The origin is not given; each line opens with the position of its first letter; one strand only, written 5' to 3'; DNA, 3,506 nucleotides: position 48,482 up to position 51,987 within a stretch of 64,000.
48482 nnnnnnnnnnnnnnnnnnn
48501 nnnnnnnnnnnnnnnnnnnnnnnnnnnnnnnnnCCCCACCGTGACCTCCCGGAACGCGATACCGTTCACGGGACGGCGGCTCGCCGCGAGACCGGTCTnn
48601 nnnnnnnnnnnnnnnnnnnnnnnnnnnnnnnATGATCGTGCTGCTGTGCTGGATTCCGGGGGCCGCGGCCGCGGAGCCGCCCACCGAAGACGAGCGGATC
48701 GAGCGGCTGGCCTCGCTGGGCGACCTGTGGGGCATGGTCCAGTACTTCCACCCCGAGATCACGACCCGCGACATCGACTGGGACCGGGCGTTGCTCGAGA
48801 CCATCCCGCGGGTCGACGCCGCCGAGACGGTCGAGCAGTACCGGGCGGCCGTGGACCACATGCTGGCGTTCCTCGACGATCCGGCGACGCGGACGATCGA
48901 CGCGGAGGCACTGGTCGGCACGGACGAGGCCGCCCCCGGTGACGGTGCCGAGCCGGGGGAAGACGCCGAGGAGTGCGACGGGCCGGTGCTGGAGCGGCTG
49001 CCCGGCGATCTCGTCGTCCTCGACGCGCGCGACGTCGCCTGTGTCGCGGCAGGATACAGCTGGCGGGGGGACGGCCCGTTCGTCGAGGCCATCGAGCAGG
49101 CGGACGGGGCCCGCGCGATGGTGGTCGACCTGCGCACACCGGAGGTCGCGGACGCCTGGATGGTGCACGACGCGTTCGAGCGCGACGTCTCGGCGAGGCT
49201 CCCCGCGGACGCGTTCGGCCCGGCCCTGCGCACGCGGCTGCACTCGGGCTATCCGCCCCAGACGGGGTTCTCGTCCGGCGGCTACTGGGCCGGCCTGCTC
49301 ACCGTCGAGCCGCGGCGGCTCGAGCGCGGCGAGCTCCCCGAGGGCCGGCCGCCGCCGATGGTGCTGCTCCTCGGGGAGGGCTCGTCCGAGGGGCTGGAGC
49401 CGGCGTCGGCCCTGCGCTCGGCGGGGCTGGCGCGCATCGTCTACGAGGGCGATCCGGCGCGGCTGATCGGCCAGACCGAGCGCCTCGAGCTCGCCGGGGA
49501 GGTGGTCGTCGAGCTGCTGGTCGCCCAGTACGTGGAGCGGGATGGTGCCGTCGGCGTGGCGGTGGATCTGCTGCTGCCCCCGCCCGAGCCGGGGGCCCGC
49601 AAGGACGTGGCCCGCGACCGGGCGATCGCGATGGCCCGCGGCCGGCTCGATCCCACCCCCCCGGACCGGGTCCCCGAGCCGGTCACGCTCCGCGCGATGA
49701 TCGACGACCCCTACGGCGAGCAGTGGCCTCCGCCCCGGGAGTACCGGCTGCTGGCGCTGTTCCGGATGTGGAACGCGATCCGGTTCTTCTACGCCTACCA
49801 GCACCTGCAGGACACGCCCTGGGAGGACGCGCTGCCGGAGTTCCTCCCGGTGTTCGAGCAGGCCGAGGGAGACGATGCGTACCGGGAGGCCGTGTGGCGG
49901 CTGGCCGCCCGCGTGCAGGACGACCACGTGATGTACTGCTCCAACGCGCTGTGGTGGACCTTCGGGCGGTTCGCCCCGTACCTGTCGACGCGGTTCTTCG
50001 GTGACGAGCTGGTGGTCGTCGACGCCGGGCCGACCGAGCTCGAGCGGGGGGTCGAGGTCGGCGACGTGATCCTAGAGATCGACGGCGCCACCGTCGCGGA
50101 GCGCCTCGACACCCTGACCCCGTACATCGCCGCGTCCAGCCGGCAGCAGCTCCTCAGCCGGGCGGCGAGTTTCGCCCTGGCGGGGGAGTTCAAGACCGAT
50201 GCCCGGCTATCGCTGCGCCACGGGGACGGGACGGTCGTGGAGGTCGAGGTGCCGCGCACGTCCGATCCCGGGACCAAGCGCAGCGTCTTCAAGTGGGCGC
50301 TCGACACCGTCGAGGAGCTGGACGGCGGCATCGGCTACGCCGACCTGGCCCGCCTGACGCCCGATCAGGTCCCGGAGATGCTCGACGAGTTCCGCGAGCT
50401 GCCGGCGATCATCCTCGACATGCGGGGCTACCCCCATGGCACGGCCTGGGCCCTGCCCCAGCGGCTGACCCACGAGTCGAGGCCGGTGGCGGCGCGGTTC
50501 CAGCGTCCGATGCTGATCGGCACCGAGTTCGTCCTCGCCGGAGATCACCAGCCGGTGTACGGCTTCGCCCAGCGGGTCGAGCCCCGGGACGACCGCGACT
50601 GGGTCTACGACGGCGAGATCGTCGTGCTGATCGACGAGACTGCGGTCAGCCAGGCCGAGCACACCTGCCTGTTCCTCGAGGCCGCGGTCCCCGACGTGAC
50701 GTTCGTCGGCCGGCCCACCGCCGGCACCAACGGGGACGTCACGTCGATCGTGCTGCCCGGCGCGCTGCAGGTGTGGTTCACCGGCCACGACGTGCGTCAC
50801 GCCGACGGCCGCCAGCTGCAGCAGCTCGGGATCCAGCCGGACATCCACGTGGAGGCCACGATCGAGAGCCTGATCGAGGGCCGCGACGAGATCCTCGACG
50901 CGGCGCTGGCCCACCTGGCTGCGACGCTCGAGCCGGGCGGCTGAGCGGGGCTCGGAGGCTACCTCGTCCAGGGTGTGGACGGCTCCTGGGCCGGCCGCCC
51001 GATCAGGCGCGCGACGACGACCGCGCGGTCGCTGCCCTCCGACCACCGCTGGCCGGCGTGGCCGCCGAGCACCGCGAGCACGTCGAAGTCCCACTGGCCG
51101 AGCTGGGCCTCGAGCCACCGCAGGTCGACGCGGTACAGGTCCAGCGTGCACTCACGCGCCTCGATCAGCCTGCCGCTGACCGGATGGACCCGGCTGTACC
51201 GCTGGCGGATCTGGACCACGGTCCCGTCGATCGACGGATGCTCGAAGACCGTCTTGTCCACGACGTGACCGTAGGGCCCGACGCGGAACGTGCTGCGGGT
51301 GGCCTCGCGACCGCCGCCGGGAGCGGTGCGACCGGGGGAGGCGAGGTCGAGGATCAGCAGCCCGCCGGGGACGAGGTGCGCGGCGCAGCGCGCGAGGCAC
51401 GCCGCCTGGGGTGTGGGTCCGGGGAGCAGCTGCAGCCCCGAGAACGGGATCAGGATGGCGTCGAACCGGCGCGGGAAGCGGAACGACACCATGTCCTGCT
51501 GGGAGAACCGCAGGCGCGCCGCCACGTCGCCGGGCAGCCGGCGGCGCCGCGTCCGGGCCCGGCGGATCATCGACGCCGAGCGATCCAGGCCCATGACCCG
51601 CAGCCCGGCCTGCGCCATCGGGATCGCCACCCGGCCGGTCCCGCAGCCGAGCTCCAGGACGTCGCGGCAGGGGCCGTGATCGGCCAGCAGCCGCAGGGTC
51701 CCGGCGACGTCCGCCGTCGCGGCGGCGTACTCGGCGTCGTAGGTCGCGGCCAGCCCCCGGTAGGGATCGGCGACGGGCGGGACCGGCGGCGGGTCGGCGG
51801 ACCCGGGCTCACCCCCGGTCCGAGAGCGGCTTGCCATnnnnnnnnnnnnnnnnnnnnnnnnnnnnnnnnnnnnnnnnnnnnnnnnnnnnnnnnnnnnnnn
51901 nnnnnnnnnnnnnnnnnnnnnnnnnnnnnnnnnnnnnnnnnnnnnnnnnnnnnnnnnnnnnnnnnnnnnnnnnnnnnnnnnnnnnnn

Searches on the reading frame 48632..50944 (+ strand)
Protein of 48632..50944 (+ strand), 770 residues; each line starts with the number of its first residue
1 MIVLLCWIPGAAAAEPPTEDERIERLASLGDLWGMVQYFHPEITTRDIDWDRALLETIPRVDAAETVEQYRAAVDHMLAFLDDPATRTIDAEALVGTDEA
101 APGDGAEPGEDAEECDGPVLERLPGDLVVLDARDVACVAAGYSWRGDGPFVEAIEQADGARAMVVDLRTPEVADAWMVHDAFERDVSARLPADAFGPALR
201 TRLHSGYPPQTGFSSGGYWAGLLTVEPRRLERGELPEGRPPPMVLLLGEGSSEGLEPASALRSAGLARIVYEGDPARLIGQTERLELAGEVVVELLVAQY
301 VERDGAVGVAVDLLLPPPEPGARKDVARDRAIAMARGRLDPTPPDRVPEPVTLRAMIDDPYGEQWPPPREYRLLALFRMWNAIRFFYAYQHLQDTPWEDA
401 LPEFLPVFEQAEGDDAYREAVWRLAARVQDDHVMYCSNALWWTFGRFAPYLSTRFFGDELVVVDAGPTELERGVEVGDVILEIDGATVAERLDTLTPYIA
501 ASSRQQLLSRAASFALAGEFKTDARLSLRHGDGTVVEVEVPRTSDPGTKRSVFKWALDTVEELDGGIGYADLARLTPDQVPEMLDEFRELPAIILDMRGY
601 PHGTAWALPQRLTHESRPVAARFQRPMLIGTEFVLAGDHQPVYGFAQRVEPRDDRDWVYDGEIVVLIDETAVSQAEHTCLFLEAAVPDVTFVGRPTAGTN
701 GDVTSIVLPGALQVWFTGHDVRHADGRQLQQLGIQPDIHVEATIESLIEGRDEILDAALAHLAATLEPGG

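Call 10: search_protein_families(library=pfam, proteins=[window:48632-50944:+], max_evalue=0.001)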
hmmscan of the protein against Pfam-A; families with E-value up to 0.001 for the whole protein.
window:48632-50944:+ (770 aa): 1 family
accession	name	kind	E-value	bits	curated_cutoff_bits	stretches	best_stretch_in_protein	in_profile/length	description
PF03572.23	Peptidase_S41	-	2.9e-10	40.4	24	1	567-740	2-165/165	Peptidase family S41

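Call 11: search_protein_families(library=ncbifam, proteins=[window:48632-50944:+], max_evalue=0.001)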
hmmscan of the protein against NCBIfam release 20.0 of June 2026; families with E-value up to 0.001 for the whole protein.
window:48632-50944:+ (770 aa): 3 families
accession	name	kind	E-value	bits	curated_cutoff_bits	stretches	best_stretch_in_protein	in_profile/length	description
NF033424.1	chlamy_CPAF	equivalog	4.5e-07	28.8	250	1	642-750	441-548/564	protease-like activity factor CPAF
TIGR00225.1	prc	subfamily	2.1e-05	23.7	218.6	0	648-751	223-324/335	C-terminal processing peptidase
NF045591.1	Cterm_S41_CtpZ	exception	0.00014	20.7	525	0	38-90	46-95/403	carboxyl-terminal processing protease CtpZ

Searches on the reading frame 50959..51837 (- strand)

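Call 10: search_protein_families(library=pfam, proteins=[window:50959-51837:-], max_evalue=0.001)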
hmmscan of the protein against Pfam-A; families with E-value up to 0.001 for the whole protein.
window:50959-51837:- (292 aa): 6 families
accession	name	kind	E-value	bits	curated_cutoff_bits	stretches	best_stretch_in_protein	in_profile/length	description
PF13649.12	Methyltransf_25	-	1e-17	65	27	1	60-159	1-97/97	Methyltransferase domain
PF08242.18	Methyltransf_12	-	2.4e-15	57.5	30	1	61-161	1-98/98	Methyltransferase domain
PF08241.18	Methyltransf_11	-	5e-12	46.7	21.2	1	61-163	1-95/95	Methyltransferase domain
PF13847.12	Methyltransf_31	-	1.9e-10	41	27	1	60-131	7-81/145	Methyltransferase domain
PF13489.12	Methyltransf_23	-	3.8e-08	33.7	27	1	46-163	12-116/164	Methyltransferase domain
PF05175.20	MTS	-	0.00028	21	23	1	56-130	31-104/170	Methyltransferase small domain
